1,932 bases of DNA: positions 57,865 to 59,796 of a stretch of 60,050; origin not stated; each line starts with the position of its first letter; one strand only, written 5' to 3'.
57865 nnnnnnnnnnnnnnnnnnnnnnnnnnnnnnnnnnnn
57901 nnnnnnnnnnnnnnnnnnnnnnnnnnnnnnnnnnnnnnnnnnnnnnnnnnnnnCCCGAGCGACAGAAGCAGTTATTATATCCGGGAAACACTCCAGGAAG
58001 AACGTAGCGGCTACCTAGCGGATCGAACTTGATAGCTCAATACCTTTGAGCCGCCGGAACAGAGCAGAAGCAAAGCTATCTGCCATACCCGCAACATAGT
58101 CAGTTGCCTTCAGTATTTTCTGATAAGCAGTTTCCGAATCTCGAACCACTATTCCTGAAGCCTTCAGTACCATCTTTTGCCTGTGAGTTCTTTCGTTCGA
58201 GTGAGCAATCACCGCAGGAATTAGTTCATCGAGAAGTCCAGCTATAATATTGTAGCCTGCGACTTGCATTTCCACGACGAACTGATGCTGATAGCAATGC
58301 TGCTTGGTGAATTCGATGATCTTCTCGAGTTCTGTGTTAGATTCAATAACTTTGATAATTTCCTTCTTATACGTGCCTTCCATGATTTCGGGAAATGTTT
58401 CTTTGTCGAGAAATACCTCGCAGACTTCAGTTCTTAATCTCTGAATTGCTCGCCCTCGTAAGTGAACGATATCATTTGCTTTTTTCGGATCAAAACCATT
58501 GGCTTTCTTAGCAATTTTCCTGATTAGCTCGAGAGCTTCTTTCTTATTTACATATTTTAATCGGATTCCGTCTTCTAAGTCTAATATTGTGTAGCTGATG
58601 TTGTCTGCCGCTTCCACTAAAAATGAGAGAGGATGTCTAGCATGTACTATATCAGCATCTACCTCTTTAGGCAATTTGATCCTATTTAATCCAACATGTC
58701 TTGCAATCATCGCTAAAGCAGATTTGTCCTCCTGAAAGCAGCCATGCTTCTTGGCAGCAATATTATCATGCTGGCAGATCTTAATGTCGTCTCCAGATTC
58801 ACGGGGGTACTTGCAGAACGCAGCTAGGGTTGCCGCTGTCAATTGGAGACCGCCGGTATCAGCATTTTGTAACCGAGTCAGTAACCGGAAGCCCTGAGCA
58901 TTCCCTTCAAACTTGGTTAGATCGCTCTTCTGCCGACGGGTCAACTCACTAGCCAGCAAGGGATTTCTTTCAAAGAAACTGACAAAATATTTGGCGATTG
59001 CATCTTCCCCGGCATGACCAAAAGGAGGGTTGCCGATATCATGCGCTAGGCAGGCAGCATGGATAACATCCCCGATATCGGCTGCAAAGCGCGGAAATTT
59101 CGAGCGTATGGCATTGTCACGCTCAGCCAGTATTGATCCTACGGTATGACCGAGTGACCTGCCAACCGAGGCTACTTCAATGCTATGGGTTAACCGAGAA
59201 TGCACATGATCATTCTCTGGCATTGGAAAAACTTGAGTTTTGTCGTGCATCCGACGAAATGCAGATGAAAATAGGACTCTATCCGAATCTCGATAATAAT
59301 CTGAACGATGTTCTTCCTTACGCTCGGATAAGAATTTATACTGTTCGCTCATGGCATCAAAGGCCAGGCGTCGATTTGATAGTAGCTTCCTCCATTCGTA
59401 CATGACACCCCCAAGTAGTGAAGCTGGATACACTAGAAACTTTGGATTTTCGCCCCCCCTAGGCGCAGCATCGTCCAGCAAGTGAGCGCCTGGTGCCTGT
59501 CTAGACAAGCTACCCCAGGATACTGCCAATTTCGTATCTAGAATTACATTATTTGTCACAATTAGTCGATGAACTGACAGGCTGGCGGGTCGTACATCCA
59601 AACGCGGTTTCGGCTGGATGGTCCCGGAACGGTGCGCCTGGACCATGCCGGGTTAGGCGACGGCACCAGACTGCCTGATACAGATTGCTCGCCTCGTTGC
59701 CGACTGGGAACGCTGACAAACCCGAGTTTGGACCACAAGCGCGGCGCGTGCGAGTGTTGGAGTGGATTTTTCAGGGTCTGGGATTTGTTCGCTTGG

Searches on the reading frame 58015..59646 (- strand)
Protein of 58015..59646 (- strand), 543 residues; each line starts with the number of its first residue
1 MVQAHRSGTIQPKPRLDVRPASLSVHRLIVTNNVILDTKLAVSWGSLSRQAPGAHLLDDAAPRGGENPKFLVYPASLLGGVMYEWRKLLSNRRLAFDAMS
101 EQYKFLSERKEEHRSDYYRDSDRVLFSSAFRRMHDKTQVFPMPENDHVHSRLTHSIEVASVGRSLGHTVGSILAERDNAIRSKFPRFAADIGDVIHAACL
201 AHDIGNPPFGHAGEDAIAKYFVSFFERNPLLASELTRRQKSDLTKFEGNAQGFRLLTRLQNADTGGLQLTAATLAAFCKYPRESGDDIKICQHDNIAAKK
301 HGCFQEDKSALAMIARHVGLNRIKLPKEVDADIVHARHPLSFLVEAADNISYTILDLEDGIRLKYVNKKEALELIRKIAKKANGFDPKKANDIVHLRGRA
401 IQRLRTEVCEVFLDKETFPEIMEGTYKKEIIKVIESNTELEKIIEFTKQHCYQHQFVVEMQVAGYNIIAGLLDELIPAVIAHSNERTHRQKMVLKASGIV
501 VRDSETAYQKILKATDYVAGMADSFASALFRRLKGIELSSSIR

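Call 10: search_protein_families(library=pfam, proteins=[window:58015-59646:-], max_evalue=0.01)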
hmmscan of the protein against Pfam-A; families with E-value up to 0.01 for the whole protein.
window:58015-59646:- (543 aa): 2 families
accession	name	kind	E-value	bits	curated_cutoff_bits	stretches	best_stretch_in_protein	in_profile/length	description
PF01966.28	HD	-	6.2e-07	30.2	22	1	151-235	1-66/116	HD domain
PF13286.11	HD_assoc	-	0.00025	21.9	22.2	1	438-532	9-91/91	Phosphohydrolase-associated domain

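Call 12: search_protein_families(library=padloc, proteins=[window:58015-59646:-], max_evalue=0.001)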
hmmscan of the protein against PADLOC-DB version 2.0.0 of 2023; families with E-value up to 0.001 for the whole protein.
window:58015-59646:- (543 aa): 1 family
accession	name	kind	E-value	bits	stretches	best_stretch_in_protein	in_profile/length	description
PDLC02374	dGTPase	-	6.4e-70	234.5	1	99-537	25-374/395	-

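Call 56: search_protein_families(library=ncbifam, proteins=[window:58015-59646:-], max_evalue=0.001)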
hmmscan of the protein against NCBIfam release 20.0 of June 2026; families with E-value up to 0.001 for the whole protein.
window:58015-59646:- (543 aa): 11 families
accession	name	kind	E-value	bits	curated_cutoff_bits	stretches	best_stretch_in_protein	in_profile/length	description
NF002205.0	PRK01096.1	equivalog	1.1e-118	397.2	439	1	84-537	2-442/444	deoxyguanosinetriphosphate triphosphohydrolase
TIGR01353.1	dGTP_triPase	subfamily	7.7e-95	318.7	152.35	1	113-534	1-388/389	dGTP triphosphohydrolase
NF003429.0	PRK04926.1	equivalog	3e-70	237.4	405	1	109-477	24-412/500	dGTPase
NF041026.1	antiphage_dGTPase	exception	6e-54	183.8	400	2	107-219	9-113/425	anti-phage deoxyguanosine triphosphatase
NF003701.1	PRK05318.1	subfamily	2e-45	155.4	383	1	107-533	10-426/426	anti-phage deoxyguanosine triphosphatase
NF002829.0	PRK03007.1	equivalog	1.7e-40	139.2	385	1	101-369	15-233/425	deoxyguanosinetriphosphate triphosphohydrolase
NF002327.0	PRK01286.1-2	equivalog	5.7e-30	104.6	393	2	102-168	27-93/345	deoxyguanosinetriphosphate triphosphohydrolase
NF002326.0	PRK01286.1-1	equivalog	1.4e-29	103.6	390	2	102-224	20-123/379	deoxyguanosinetriphosphate triphosphohydrolase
NF002328.0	PRK01286.1-3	equivalog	8.3e-29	100.8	467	2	98-279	22-167/404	deoxyguanosinetriphosphate triphosphohydrolase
NF002330.0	PRK01286.1-5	equivalog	9.7e-21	74.3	511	1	97-219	8-111/384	deoxyguanosinetriphosphate triphosphohydrolase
NF002329.0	PRK01286.1-4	equivalog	1.9e-20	73.4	494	1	104-228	28-133/342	deoxyguanosinetriphosphate triphosphohydrolase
